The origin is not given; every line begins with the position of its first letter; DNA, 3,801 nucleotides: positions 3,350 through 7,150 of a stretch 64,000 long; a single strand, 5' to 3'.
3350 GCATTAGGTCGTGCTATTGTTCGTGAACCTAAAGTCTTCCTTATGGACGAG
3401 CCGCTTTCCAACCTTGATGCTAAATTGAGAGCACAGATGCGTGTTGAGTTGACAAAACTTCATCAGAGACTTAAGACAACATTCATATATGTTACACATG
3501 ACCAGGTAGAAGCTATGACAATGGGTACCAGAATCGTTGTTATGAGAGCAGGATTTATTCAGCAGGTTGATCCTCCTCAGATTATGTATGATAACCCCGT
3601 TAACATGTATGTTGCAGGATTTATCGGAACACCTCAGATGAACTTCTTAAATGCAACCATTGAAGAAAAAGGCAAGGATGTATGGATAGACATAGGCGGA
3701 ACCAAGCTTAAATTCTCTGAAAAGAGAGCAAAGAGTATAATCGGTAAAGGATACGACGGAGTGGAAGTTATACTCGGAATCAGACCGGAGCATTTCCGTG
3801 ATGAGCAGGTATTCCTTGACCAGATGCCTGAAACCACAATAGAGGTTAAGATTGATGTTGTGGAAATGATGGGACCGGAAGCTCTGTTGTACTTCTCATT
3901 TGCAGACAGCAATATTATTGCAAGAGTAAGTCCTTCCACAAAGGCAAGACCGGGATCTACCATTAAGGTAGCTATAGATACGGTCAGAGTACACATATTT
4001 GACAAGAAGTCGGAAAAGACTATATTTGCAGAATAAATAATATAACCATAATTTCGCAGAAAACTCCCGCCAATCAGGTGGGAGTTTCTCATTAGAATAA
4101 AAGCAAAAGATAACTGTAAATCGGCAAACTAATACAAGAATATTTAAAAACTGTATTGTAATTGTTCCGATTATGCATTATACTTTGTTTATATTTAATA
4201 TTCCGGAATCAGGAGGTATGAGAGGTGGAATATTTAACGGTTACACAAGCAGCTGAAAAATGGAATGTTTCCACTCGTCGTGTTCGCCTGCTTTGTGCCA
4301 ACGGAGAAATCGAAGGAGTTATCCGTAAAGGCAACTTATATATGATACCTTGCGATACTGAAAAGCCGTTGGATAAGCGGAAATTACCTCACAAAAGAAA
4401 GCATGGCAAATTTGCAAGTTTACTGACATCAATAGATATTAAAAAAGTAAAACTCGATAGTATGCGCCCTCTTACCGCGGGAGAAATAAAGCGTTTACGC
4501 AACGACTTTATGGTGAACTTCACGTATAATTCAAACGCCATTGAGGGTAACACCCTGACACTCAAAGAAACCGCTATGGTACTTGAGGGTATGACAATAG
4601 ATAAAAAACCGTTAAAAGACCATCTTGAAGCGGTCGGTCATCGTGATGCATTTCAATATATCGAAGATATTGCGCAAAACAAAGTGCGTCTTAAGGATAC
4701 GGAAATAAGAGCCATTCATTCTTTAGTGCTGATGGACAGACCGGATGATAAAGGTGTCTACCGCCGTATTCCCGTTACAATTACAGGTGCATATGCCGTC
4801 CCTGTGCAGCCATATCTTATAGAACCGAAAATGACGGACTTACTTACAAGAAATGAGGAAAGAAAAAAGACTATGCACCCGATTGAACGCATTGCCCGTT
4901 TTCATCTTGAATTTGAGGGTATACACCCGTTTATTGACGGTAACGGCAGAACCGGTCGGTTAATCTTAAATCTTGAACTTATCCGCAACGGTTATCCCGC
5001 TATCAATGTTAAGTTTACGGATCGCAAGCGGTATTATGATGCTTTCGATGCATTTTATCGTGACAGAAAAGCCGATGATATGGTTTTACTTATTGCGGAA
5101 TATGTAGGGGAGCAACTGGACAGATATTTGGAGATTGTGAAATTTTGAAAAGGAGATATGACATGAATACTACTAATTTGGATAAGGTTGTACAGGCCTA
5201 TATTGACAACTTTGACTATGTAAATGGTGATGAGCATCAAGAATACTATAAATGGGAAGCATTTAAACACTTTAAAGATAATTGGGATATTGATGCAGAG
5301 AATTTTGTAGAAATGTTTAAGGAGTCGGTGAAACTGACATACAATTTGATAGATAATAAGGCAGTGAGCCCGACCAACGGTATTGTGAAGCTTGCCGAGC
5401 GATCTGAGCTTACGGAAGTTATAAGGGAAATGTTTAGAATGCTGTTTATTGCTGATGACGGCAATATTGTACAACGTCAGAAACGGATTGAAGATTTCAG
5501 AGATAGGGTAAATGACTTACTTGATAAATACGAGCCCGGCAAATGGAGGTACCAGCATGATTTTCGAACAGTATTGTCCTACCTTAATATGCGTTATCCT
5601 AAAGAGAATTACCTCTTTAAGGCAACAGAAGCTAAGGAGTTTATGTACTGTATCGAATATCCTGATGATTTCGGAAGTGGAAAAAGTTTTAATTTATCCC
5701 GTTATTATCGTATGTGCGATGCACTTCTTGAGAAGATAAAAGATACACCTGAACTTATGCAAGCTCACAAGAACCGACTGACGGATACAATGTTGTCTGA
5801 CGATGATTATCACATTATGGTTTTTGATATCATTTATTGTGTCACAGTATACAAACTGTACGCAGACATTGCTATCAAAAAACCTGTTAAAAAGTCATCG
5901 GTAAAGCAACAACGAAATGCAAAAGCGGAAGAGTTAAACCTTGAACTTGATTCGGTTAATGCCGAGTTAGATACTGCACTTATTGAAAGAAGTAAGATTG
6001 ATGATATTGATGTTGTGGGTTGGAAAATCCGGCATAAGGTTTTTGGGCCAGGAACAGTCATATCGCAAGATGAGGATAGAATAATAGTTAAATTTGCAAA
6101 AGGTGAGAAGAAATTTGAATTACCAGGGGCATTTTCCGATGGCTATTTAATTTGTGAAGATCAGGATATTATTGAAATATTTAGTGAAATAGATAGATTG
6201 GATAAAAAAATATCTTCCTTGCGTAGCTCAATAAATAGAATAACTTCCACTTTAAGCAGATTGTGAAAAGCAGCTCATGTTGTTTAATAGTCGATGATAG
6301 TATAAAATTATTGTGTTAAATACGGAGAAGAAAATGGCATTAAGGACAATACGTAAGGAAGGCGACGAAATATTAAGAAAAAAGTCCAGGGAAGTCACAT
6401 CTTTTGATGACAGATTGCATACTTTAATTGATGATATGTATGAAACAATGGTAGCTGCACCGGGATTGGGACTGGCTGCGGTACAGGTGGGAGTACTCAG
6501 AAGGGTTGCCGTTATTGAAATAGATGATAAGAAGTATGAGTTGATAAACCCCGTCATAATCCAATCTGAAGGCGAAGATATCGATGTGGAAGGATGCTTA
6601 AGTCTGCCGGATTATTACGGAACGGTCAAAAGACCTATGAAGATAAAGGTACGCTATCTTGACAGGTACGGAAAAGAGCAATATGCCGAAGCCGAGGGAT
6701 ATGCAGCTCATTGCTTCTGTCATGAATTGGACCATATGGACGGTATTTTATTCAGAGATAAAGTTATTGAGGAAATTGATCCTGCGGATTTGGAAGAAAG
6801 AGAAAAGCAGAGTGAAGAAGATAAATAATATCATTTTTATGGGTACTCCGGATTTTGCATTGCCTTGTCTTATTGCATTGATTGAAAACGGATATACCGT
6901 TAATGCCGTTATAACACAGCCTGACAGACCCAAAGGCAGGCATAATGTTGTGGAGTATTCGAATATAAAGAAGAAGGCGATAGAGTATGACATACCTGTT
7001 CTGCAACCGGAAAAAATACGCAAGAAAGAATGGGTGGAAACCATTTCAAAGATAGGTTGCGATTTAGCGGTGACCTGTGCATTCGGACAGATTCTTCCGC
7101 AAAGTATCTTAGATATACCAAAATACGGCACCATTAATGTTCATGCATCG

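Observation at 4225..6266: HTH-Fic adenylyltransferase in an operon with an uncharacterised partner, inserted at the head of the def-fmt cluster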

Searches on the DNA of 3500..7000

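Call 72: search_rna_families(source=window, start=3500, end=7000, threshold=gathering)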
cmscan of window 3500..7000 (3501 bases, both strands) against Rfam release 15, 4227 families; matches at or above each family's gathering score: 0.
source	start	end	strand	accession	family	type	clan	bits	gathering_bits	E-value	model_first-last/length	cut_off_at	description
